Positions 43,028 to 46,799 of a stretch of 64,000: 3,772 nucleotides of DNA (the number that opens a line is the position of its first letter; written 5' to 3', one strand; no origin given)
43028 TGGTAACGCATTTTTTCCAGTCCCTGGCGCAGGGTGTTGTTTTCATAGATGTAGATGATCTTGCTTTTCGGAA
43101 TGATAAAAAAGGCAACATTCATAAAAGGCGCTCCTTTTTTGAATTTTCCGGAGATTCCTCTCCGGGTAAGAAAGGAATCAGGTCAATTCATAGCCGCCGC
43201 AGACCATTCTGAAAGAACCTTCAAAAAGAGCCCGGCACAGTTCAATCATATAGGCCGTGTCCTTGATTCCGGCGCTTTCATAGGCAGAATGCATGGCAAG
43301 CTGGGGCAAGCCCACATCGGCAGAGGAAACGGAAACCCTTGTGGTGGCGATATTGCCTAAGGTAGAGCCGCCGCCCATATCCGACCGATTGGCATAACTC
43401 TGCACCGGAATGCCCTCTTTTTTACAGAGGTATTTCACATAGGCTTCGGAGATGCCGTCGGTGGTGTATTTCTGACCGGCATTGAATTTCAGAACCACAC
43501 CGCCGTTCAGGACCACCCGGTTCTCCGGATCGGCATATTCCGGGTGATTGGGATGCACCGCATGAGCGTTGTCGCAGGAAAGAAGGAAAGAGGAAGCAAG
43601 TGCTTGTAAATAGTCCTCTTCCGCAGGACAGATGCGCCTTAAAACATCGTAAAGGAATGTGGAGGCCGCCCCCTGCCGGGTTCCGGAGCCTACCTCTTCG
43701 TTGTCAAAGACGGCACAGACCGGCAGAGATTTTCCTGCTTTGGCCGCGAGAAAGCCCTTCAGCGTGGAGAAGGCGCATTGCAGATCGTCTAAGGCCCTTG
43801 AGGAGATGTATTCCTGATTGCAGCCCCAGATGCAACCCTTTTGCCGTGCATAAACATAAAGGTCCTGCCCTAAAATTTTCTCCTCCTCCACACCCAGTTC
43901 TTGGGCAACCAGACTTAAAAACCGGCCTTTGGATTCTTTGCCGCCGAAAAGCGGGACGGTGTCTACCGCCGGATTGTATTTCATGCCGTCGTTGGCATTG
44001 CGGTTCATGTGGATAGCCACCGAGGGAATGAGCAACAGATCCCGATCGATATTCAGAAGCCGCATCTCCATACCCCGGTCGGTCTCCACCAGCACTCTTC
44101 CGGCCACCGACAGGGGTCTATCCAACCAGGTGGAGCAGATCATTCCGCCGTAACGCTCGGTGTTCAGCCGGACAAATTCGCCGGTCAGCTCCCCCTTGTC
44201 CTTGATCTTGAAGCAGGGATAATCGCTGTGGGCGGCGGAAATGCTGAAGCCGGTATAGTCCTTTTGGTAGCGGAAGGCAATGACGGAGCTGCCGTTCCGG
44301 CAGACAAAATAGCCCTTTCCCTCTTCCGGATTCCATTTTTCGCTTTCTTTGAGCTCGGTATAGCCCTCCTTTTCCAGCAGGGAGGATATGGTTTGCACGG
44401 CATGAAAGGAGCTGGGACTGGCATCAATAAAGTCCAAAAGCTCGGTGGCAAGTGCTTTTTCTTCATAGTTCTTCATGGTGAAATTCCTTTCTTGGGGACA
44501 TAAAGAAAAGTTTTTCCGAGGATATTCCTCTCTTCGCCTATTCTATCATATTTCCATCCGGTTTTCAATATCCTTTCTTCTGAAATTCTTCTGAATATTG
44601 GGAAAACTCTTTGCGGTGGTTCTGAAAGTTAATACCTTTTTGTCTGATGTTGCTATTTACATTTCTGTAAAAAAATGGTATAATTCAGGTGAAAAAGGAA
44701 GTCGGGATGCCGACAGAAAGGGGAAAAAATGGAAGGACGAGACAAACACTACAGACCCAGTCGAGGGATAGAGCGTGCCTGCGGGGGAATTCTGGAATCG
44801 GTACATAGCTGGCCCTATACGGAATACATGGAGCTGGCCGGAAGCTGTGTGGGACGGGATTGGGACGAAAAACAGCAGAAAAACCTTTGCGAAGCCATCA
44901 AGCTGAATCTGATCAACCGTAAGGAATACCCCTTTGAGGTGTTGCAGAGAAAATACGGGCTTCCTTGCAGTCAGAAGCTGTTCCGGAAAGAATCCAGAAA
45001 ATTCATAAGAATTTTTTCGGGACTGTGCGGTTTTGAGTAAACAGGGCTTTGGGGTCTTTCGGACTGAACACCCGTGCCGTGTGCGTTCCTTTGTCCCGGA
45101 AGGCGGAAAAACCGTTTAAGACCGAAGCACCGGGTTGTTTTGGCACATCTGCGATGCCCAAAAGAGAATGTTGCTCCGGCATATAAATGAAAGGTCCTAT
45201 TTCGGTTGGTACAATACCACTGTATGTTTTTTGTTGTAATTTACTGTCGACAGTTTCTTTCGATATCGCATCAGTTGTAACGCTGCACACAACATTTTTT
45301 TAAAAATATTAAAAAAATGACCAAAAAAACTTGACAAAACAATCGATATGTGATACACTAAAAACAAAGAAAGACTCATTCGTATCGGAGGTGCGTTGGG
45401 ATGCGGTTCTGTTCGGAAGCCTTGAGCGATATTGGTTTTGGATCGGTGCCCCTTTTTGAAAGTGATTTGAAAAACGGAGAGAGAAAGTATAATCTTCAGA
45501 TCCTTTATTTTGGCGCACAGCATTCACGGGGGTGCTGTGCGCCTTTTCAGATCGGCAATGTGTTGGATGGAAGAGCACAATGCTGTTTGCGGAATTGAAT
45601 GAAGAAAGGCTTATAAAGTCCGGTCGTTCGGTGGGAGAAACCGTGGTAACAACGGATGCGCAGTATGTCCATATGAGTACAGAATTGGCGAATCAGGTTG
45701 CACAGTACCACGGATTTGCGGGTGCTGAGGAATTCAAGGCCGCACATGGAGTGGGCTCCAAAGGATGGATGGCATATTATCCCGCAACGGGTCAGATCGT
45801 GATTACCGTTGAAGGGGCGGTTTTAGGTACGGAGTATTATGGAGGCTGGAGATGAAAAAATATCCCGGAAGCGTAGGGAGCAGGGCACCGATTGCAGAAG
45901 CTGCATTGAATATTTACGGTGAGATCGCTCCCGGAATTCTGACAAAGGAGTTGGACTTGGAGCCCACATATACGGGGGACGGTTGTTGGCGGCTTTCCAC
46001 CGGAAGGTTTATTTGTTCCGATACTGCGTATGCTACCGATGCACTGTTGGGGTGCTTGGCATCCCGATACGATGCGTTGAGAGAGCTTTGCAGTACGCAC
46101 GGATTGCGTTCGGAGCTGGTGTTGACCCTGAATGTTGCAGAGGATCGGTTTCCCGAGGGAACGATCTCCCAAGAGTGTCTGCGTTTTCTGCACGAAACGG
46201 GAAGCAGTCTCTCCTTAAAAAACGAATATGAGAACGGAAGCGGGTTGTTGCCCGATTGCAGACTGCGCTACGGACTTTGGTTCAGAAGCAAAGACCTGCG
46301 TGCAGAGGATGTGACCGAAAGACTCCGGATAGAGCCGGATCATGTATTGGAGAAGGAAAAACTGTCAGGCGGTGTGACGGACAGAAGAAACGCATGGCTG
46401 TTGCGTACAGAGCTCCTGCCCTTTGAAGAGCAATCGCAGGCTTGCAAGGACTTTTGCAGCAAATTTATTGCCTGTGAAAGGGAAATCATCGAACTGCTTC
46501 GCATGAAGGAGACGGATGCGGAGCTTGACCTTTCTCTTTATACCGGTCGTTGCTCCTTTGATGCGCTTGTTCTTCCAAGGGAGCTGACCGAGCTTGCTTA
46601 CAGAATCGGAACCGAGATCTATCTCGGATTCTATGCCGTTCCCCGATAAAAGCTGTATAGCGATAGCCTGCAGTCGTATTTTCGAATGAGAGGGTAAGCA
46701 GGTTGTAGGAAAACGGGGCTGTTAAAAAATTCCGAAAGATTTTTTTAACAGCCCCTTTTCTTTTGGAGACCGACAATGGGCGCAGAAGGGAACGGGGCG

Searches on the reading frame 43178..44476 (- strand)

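Call 43: search_protein_families(library=pfam, proteins=[window:43178-44476:-], max_evalue=0.00001)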
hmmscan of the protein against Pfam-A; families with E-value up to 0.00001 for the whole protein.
window:43178-44476:- (432 aa): 2 families
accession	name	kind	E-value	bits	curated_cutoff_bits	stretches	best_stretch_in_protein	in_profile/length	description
PF02127.20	Peptidase_M18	-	1.1e-109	367.7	24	1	16-418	1-432/432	Aminopeptidase I zinc metalloprotease (M18)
PF05343.19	Peptidase_M42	-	3.1e-08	33.5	23.2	1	313-413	196-292/292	M42 glutamyl aminopeptidase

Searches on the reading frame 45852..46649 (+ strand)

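Call 43: search_protein_families(library=pfam, proteins=[window:45852-46649:+], max_evalue=0.00001)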
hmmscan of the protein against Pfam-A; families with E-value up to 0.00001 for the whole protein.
window:45852-46649:+ (265 aa): 1 family
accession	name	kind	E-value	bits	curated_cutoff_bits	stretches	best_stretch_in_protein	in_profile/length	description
PF14106.11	DUF4279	-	2.9e-11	44.1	25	0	42-121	36-115/116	Domain of unknown function (DUF4279)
